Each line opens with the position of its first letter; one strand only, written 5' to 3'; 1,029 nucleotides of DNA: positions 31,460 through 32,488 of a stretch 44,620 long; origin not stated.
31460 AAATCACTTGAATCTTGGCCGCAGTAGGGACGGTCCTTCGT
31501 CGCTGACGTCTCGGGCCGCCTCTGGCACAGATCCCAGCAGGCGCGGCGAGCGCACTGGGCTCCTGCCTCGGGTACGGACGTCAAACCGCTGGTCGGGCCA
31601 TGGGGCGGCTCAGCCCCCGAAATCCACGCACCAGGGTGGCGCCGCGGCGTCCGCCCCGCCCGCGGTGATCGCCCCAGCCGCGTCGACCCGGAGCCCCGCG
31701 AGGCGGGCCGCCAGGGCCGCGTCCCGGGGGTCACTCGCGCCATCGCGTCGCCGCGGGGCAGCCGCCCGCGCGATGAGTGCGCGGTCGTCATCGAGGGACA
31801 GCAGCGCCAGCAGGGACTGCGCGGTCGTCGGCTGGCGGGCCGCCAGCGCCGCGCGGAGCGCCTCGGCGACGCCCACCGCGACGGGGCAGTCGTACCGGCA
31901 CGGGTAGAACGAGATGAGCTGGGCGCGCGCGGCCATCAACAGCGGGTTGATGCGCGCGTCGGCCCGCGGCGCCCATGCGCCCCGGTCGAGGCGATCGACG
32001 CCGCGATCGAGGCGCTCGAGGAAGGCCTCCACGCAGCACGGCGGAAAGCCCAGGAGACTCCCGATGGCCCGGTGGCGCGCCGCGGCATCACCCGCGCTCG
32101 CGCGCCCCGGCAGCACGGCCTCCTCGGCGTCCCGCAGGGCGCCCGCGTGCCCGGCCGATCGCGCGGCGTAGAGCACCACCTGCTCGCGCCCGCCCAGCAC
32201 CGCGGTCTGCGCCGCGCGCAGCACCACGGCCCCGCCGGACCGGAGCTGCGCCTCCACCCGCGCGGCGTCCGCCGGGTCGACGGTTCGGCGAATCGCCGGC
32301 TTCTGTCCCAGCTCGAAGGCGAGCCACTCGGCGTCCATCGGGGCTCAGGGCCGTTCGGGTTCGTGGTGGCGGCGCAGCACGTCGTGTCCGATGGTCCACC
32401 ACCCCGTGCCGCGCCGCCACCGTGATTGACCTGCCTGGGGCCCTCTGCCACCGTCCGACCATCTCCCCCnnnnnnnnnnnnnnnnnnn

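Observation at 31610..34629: Second PPCC-domain gene divergent from a second double radical-SAM gene; shared N-terminal module with the 1186-aa protein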

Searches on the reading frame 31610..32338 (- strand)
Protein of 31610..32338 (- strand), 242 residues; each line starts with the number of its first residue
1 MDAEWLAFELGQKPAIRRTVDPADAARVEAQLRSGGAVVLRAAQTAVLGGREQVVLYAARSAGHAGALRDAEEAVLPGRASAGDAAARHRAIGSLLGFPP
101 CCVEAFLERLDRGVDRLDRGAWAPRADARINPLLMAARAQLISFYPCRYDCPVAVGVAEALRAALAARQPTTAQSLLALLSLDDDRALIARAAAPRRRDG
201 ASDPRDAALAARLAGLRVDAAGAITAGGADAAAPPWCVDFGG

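Call 6: search_protein_families(library=pfam, proteins=[window:31610-32338:-], max_evalue=0.1)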
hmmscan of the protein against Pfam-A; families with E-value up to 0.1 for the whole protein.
window:31610-32338:- (242 aa): 1 family
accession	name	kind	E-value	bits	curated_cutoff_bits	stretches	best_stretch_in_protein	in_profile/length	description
PF04467.17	DUF483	-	0.00033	21.1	25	1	90-155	36-98/122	Protein of unknown function (DUF483)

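Call 7: search_protein_families(library=ncbifam, proteins=[window:31610-32338:-], max_evalue=0.1)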
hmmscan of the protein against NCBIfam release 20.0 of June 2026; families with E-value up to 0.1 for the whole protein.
window:31610-32338:- (242 aa): 0 families

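Call 19: find_homologous_proteins(query=window:31610-32338:-, max_evalue=0.001)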
Query window:31610-32338:- (242 aa): 50 proteins with E <= 0.001 among 8000 candidates.
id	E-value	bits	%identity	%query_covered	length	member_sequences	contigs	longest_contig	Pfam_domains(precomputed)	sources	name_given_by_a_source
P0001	2.2e-144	497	100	100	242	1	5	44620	-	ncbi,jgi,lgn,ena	jgi:hypothetical protein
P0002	2.1e-130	452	87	100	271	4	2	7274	-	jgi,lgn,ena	-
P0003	1.3e-99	351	72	100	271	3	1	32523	-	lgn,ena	-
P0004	3.0e-90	320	66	100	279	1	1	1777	-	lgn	-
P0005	1.8e-87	311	65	100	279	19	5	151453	-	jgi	-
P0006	3.4e-87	310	65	100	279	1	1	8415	-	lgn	-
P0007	5.8e-86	306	66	100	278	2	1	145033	-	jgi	-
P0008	1.1e-84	302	64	100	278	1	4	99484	-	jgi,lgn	-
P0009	1.8e-84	301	64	100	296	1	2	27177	-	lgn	-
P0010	2.3e-84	301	63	100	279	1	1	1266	-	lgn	-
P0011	9.4e-84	299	63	100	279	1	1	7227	PF04467.18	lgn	-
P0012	1.4e-83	298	66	100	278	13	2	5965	-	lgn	-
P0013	1.9e-83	298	63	100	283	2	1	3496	-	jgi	jgi:hypothetical protein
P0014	2.0e-83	298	65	100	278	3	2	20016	-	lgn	-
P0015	1.5e-82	295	62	100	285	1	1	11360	-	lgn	-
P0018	1.7e-81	292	62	100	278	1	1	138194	PF04467.18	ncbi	-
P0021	5.9e-77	277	60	100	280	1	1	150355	PF04467.18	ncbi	-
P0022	9.9e-77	276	61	100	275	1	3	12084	PF04467.18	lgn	-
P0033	9.3e-61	224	55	99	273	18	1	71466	-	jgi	jgi:hypothetical protein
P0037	5.2e-55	205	49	98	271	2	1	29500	-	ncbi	-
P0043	1.2e-40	158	44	99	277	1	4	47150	-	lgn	-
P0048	2.6e-17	82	42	59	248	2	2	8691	PF04467.18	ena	-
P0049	5.2e-13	68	37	65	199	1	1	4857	PF04467.18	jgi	jgi:hypothetical protein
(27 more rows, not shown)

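Call 20: find_encoding_contigs(protein=P0001, flank=10000, max_places=3)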
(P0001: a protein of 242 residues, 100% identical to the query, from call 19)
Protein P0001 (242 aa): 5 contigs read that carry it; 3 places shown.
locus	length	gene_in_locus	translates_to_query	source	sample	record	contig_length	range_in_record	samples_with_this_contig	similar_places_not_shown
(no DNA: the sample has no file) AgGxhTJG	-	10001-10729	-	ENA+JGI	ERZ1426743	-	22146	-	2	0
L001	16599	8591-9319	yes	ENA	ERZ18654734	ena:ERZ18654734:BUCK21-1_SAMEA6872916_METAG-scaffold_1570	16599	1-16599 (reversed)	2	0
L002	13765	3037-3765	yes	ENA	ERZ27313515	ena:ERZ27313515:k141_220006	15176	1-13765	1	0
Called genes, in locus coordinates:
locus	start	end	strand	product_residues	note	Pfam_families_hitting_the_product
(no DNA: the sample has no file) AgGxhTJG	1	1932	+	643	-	PF01839:FG-GAP (faint), PF13517:FG-GAP_3 (weak), PF07593:UnbV_ASPIC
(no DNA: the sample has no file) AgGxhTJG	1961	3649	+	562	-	-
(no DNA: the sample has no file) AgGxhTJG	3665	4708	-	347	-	PF01073:3Beta_HSD, PF01370:Epimerase, PF02719:Polysacc_synt_2 (weak), PF04321:RmlD_sub_bind, PF13460:NAD_binding_10, PF16363:GDP_Man_Dehyd, PF07993:NAD_binding_4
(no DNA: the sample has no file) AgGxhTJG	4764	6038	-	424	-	PF07586:HXXSHH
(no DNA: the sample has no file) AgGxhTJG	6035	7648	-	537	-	PF07626:PSD3, PF07637:PSD5, PF07631:PSD4, PF07627:PSCyt3, PF07624:PSD2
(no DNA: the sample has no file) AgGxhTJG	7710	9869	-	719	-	PF04055:Radical_SAM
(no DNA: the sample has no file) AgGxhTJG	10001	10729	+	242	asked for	-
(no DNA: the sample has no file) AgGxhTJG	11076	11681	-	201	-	-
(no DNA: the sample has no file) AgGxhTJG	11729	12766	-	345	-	PF01073:3Beta_HSD, PF01370:Epimerase, PF02719:Polysacc_synt_2 (faint), PF04321:RmlD_sub_bind, PF05368:NmrA (weak), PF13460:NAD_binding_10, PF16363:GDP_Man_Dehyd, PF07993:NAD_binding_4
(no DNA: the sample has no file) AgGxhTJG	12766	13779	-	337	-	PF01073:3Beta_HSD, PF01370:Epimerase, PF02719:Polysacc_synt_2 (faint), PF04321:RmlD_sub_bind (weak), PF05368:NmrA (weak), PF13460:NAD_binding_10, PF16363:GDP_Man_Dehyd, PF07993:NAD_binding_4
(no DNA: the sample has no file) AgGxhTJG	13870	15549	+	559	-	-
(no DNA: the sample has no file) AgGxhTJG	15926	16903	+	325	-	-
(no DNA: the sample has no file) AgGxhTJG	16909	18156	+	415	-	-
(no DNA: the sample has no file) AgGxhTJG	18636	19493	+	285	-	-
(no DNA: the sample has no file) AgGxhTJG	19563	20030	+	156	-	?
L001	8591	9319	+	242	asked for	-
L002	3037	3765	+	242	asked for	-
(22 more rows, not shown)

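Call 21: find_encoding_contigs(protein=P0018, flank=10000, max_places=2)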
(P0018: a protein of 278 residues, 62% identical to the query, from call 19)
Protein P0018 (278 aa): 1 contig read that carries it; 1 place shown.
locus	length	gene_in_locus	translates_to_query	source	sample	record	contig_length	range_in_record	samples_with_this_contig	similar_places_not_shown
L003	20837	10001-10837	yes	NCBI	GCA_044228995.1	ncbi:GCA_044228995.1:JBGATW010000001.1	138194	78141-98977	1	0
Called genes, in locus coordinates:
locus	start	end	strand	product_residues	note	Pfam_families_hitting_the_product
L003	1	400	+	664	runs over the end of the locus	PF01839:FG-GAP (faint), PF13517:FG-GAP_3 (weak), PF07593:UnbV_ASPIC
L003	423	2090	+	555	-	-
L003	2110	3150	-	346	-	PF01073:3Beta_HSD, PF01370:Epimerase, PF02719:Polysacc_synt_2 (weak), PF04321:RmlD_sub_bind, PF13460:NAD_binding_10, PF16363:GDP_Man_Dehyd, PF07993:NAD_binding_4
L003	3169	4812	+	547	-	PF02310:B12-binding, PF04055:Radical_SAM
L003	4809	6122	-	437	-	PF07586:HXXSHH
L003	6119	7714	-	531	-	PF07626:PSD3, PF07637:PSD5, PF07631:PSD4, PF07627:PSCyt3, PF07624:PSD2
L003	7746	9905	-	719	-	PF04055:Radical_SAM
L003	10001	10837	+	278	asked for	PF04467:DUF483 (weak)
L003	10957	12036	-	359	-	-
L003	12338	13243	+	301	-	-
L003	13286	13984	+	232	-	-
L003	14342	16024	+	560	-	-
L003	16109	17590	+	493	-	PF04885:Stig1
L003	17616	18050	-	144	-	-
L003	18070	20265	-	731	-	PF04055:Radical_SAM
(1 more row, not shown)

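Call 22: find_encoding_contigs(protein=P0033, flank=10000, max_places=1)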
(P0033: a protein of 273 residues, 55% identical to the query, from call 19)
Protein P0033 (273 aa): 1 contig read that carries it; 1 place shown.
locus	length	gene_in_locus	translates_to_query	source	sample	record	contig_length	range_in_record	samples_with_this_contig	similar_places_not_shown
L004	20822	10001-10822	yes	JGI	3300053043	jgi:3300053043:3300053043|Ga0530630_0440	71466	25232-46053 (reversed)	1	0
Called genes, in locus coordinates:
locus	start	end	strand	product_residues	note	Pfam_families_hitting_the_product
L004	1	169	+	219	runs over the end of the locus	PF00142:Fer4_NifH (weak), PF02374:ArsA_ATPase, PF07015:VirC1, PF09140:MipZ (faint), PF10609:ParA, PF13614:AAA_31, PF01656:CbiA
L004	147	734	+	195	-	-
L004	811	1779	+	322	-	PF04055:Radical_SAM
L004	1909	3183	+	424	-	PF04055:Radical_SAM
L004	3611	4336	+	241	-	-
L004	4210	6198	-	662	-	PF04055:Radical_SAM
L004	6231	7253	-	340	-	PF04055:Radical_SAM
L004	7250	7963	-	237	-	PF00239:Resolvase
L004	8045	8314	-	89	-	-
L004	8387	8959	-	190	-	PF05685:Uma2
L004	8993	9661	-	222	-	PF08843:AbiEii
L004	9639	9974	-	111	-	-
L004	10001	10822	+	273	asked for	-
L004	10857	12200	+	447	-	PF04055:Radical_SAM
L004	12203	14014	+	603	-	PF04055:Radical_SAM, PF13353:Fer4_12 (faint), PF04055:Radical_SAM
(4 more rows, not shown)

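Call 23: find_encoding_contigs(protein=P0037, flank=10000, max_places=1)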
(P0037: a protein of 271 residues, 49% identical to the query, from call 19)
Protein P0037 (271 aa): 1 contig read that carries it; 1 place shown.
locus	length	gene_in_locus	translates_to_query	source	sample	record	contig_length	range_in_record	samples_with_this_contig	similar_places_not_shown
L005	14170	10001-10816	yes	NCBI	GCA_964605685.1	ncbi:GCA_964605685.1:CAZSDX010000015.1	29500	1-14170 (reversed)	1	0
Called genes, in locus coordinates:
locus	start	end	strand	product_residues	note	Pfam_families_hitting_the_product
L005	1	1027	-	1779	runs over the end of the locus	PF05685:Uma2, PF00498:FHA (weak), PF16697:Yop-YscD_cpl (weak), PF00498:FHA, PF16697:Yop-YscD_cpl, PF00005:ABC_tran, PF01061:ABC2_membrane, PF12698:ABC2_membrane_3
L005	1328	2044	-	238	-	-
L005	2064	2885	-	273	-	PF00106:adh_short, PF08659:KR (weak), PF13561:adh_short_C2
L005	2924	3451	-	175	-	PF05258:DciA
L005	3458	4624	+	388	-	PF00962:A_deaminase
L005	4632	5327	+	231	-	PF00072:Response_reg, PF00486:Trans_reg_C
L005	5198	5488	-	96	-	-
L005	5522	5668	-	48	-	-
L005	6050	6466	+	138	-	PF02518:HATPase_c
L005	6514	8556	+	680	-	PF04055:Radical_SAM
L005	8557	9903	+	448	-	PF04055:Radical_SAM (faint)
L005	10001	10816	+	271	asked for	-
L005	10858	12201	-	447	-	PF04055:Radical_SAM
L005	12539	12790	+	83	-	-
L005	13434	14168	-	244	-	?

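Call 24: find_encoding_contigs(protein=P0043, flank=10000, max_places=1)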
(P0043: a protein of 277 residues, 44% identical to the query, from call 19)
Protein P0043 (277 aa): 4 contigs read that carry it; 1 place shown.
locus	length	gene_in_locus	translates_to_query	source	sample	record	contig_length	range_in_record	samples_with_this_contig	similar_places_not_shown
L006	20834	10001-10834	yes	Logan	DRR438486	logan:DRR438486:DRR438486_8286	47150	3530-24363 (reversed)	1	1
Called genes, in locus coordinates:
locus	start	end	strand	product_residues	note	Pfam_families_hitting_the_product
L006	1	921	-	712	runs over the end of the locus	PF04055:Radical_SAM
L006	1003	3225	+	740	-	PF13432:TPR_16 (faint), PF13414:TPR_11 (faint), PF14559:TPR_19 (faint), PF13431:TPR_17 (faint), PF13181:TPR_8 (faint), PF00515:TPR_1 (faint), PF07719:TPR_2 (weak), PF13428:TPR_14 (weak)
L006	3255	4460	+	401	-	PF14559:TPR_19 (faint), PF07719:TPR_2 (faint), PF13428:TPR_14 (faint)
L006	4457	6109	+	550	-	-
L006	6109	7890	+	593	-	-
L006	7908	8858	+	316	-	-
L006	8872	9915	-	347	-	PF01073:3Beta_HSD, PF01370:Epimerase, PF02719:Polysacc_synt_2 (faint), PF04321:RmlD_sub_bind, PF13460:NAD_binding_10, PF16363:GDP_Man_Dehyd, PF07993:NAD_binding_4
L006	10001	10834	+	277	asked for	-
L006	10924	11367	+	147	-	-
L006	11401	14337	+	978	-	PF04055:Radical_SAM, PF01408:GFO_IDH_MocA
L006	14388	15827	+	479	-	PF04055:Radical_SAM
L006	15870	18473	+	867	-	-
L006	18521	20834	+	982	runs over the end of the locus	PF04055:Radical_SAM, PF01408:GFO_IDH_MocA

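Call 34: find_related_loci(query=A3, collection=genome_contigs, flank=10000)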
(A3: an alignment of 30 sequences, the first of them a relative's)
Query A3 (271 aa) in genome_contigs; peptide patterns used: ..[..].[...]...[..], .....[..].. (x = any residue, [..] = any of these).
171 stretches matched a pattern; 129 encode a relative of the query (tblastn E <= 1e-3); the best 80 are kept; 80 distinct loci.
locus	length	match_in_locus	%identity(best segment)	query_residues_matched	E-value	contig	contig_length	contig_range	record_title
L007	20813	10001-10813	74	1-271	1e-117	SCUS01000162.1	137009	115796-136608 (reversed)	MAG: Myxococcaceae bacterium isolate GW715_bin.15 GW715_bin.15-108205, whole genome shotgun sequence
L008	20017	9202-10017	67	1-271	1e-103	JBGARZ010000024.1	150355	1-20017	MAG: Polyangiales bacterium isolate MAG_AAO_H10.19 AAOH10-19_opera_contig_565, whole genome shotgun sequence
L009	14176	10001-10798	55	1-269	8e-78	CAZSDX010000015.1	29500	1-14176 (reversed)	MAG TPA_asm: uncultured Polyangiaceae bacterium isolate SRP290908_co2_191 genome assembly, contig: NODE_1959_length_2950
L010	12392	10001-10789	56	1-271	3e-70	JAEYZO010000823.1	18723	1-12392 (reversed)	MAG: Proteobacteria bacterium isolate OH_CBlB_99 k127_946064, whole genome shotgun sequence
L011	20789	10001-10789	56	1-271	8e-64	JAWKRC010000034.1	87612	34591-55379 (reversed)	MAG: Polyangiales bacterium isolate ABC2.122 ABC2.122.fa-34, whole genome shotgun sequence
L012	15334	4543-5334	53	1-270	4e-67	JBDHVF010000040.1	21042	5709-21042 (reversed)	MAG: Polyangiales bacterium isolate AS-MESO-3CA.253 NODE_10839_length_21042_cov_8.096685, whole genome shotgun sequence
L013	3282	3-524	59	93-269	4e-49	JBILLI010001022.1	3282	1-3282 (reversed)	MAG: Polyangiales bacterium isolate ME2017-07-27_3300044645_group7_bin3 Rohwer_bin1483_scaffold_52002_c1, whole genome s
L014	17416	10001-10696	46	1-242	6e-46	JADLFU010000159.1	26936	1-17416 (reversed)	MAG: Polyangiaceae bacterium isolate SJ398 c_000000794519, whole genome shotgun sequence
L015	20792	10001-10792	36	1-263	1e-37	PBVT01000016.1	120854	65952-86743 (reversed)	MAG: Myxococcales bacterium isolate RS415 28386, whole genome shotgun sequence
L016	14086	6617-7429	35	1-271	1e-36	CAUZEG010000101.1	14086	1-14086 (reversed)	MAG: Myxococcales bacterium isolate CB27_Tmax.121 genome assembly, contig: Ga0310121_10003594, whole genome shotgun sequ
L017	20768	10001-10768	35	1-257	7e-36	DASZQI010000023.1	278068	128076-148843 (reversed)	MAG TPA_asm: Polyangiaceae bacterium isolate SMAG_U5993 k141_480844, whole genome shotgun sequence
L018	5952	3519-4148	41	1-206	2e-35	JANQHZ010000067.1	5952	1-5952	MAG: Candidatus Binatia bacterium isolate PL24a_bin.3 k99_2063861, whole genome shotgun sequence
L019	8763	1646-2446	37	1-269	4e-34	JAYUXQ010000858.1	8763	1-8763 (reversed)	MAG: Nannocystis sp. isolate GL133_UP_concoct_53 GL133_UP_concoct_53_857, whole genome shotgun sequence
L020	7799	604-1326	42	2-242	9e-34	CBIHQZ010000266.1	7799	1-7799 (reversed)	MAG TPA_asm: uncultured Myxococcales bacterium isolate SRR18156210_metabat2_47 genome assembly, contig: ERZ27336870.5891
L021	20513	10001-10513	45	1-168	6e-32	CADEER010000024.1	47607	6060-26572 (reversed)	uncultured bacterium isolate Bacteria sp. RBC016 genome assembly, contig: MAG016_24, whole genome shotgun sequence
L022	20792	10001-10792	39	1-269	8e-32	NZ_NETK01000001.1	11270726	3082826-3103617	Nannocystis exedens strain DSM 71 utg0, whole genome shotgun sequence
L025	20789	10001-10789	36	1-269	9e-29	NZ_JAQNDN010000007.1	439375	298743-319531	Nannocystis radixulma strain NCELM 000012Farrow, whole genome shotgun sequence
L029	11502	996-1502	44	1-165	9e-27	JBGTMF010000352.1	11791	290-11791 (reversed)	MAG: Thermodesulfobacteriota bacterium isolate JTS-RE355 k141_10689854, whole genome shotgun sequence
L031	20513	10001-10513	40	1-167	3e-26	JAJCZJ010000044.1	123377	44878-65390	MAG: Deltaproteobacteria bacterium isolate OFTM157 OFTM157_43, whole genome shotgun sequence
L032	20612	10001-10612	37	1-204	4e-25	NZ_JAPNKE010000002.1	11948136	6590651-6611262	Nannocystis pusilla strain Na p29 contig_2, whole genome shotgun sequence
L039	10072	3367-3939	36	4-206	3e-22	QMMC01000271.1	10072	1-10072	MAG: Deltaproteobacteria bacterium isolate B10_G4 B10_Guay4_scaffold_06780, whole genome shotgun sequence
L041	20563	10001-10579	40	4-208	4e-22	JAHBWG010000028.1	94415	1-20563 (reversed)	MAG: Sandaracinaceae bacterium isolate ACE_MYX11 MYX11_28, whole genome shotgun sequence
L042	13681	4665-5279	38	3-207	1e-21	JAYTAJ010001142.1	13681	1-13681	MAG: Myxococcales bacterium isolate GFS_13875 GFS_13875_1141, whole genome shotgun sequence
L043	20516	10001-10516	38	1-168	2e-21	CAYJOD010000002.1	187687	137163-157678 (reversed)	MAG TPA_asm: uncultured Candidatus Binatia bacterium isolate ERP124720_co1_58 genome assembly, contig: NODE_82_length_18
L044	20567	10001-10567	38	4-200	2e-21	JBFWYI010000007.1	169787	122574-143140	MAG: Sandaracinaceae bacterium isolate CA_2019_TPBS_160 NODE_798_length_169787_cov_6.694648_TPBS, whole genome shotgun s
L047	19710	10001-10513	35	51-226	2e-20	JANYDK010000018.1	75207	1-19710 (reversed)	MAG: Deltaproteobacteria bacterium isolate 336R_metabinner_62 336R_k141_1091164, whole genome shotgun sequence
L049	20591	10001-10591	39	4-207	4e-20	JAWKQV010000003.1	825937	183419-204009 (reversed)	MAG: Kofleriaceae bacterium isolate ABC1.117 ABC1.117.fa-3, whole genome shotgun sequence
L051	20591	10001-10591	34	5-205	9e-18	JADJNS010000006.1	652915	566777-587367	MAG: Archangiaceae bacterium isolate EsbW_18-Q3-R4-48_MAXAC.252 tig00003489-10-6524540, whole genome shotgun sequence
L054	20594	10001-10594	37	4-206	1e-15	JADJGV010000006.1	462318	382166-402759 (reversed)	MAG: Myxococcales bacterium isolate Damh_18-Q3-R51-60_BATAC.454 tig00000927-10-4618090, whole genome shotgun sequence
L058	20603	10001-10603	38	4-206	4e-15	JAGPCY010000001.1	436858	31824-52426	MAG: Kofleriaceae bacterium isolate Gw_SlAct_bin_340 Gw_SlAct_6_length_436858_cov_34.352792, whole genome shotgun sequen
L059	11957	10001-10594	37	4-206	9e-15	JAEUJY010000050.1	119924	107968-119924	MAG: Myxococcales bacterium isolate new MAG-81 k141_3720033, whole genome shotgun sequence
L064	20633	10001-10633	25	4-225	1e-11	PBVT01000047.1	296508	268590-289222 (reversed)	MAG: Myxococcales bacterium isolate RS415 TaraRedSea_contig_109748, whole genome shotgun sequence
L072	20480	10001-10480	30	2-183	2e-9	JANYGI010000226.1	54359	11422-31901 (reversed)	MAG: Byssovorax sp. isolate 341R_metabinner_12 341R_k141_846013, whole genome shotgun sequence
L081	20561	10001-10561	20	6-203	3e-9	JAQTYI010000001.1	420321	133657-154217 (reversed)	MAG: Candidatus Portnoybacteria bacterium isolate STC_33 NODE_23_length_420321_cov_6.434135_Sandtown_C, whole genome sho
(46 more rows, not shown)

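Call 40: predict_structure(alignment_id=A3)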
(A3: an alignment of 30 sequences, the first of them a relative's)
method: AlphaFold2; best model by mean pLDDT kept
length: 271 residues; sequences in the alignment: 30
mean_pLDDT: 94.2   pTM: 0.89
mean pLDDT of the five models: 94.2, 94.1, 93.2, 92.1, 91.9
residues with pLDDT >= 90: 242; 70-90: 23; 50-70: 6; < 50: 0
segments of 3 or more residues with pLDDT < 50: none
pLDDT, mean of each block of 10 residues (from residue 1): 89 95 97 97 92 97 98 91 92 98 97 95 95 96 95 93 98 96 95 97 97 95 92 96 95 78 92 55
secondary structure, 60 per line:
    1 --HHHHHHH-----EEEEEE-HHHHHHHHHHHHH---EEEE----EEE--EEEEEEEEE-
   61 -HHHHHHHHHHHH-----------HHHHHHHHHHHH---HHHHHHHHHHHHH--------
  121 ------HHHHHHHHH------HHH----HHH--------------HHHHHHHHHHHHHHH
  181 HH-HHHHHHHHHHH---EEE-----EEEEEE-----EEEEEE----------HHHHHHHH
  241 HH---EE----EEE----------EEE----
elements in order: H3-9 E15-20 H22-34 E38-41 E46-48 E51-59 H62-73 H85-96 H100-112 H127-135 H166-182 H184-194 E198-200 E206-211 E217-222 H233-242 E252-254 E265-267
